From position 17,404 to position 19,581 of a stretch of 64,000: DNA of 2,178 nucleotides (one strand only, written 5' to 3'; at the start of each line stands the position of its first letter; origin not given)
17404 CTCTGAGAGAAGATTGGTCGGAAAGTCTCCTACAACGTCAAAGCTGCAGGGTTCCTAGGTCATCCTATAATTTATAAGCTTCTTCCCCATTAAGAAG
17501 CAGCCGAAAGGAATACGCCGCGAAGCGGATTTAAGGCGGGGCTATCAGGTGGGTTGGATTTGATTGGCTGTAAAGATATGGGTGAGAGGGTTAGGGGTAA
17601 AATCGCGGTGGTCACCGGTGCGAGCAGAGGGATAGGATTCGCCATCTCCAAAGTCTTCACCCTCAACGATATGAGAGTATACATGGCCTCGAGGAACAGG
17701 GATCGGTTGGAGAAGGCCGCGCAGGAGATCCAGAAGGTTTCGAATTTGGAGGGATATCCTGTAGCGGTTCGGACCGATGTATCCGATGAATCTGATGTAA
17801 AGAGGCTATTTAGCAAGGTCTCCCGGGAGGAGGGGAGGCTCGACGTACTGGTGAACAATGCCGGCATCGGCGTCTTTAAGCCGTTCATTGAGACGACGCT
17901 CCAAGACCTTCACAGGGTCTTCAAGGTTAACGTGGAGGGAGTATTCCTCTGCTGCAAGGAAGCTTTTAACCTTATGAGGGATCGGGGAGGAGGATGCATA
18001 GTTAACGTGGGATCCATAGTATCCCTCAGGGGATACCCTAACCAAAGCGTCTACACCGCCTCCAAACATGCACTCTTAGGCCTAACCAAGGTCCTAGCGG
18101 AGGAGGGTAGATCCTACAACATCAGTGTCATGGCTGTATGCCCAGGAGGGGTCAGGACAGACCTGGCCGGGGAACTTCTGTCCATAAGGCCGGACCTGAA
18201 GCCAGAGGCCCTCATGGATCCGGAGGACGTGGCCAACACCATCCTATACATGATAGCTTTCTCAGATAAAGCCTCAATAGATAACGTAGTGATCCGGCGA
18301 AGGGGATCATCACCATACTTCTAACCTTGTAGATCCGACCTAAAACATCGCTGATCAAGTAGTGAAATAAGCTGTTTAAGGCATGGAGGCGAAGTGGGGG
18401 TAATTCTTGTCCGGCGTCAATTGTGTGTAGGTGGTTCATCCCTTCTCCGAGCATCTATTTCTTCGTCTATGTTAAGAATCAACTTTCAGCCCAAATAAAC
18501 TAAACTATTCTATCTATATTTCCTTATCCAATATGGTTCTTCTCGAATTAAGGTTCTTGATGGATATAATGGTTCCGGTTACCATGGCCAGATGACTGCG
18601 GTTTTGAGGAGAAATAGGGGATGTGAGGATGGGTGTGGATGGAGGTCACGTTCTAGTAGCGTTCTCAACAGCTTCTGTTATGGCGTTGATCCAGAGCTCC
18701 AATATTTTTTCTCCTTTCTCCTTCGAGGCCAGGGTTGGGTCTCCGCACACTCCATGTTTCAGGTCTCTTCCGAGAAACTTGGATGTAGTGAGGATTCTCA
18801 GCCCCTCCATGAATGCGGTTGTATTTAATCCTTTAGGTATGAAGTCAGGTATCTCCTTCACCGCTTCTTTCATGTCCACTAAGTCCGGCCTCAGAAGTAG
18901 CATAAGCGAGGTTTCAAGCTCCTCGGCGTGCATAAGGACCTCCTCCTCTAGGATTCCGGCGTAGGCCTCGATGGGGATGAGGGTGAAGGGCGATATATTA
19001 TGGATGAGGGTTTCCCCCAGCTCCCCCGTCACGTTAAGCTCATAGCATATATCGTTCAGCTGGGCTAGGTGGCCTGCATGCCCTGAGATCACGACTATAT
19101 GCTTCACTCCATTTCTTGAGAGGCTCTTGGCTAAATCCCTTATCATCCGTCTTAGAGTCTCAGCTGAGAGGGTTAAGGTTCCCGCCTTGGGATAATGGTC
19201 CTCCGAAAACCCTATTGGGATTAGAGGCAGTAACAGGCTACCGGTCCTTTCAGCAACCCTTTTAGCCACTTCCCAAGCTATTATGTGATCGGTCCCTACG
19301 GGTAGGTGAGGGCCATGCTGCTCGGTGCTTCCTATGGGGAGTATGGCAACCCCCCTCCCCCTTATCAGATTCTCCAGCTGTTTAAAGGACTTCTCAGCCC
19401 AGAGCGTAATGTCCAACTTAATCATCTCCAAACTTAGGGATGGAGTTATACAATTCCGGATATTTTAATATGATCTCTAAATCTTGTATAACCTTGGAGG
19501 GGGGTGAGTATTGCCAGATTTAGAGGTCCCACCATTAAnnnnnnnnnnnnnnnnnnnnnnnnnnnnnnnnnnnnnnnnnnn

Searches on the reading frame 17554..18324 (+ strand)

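Call 30: search_protein_families(library=pfam, proteins=[window:17554-18324:+], max_evalue=0.0001)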
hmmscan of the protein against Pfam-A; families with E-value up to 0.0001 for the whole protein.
window:17554-18324:+ (256 aa): 4 families
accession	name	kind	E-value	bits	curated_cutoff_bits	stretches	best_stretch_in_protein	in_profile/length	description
PF00106.31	adh_short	-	9.3e-59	198.6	26.6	1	16-208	1-190/195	short chain dehydrogenase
PF13561.12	adh_short_C2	-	3.5e-47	161.4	27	1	22-240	1-221/236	Enoyl-(Acyl carrier protein) reductase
PF08659.16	KR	-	5.8e-14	52.8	22.6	1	19-186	4-168/180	KR domain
PF23441.1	SDR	-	1.8e-09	37.9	27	1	19-207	11-201/258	SDR-like rossmann domain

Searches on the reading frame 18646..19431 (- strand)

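Call 31: search_protein_families(library=pfam, proteins=[window:18646-19431:-], max_evalue=0.0001)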
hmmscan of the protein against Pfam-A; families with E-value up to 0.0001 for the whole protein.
window:18646-19431:- (261 aa): 1 family
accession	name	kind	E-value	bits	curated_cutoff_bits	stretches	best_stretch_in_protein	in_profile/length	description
PF02633.19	Creatininase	-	1.1e-63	215.3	31.3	1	13-255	2-238/238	Creatinine amidohydrolase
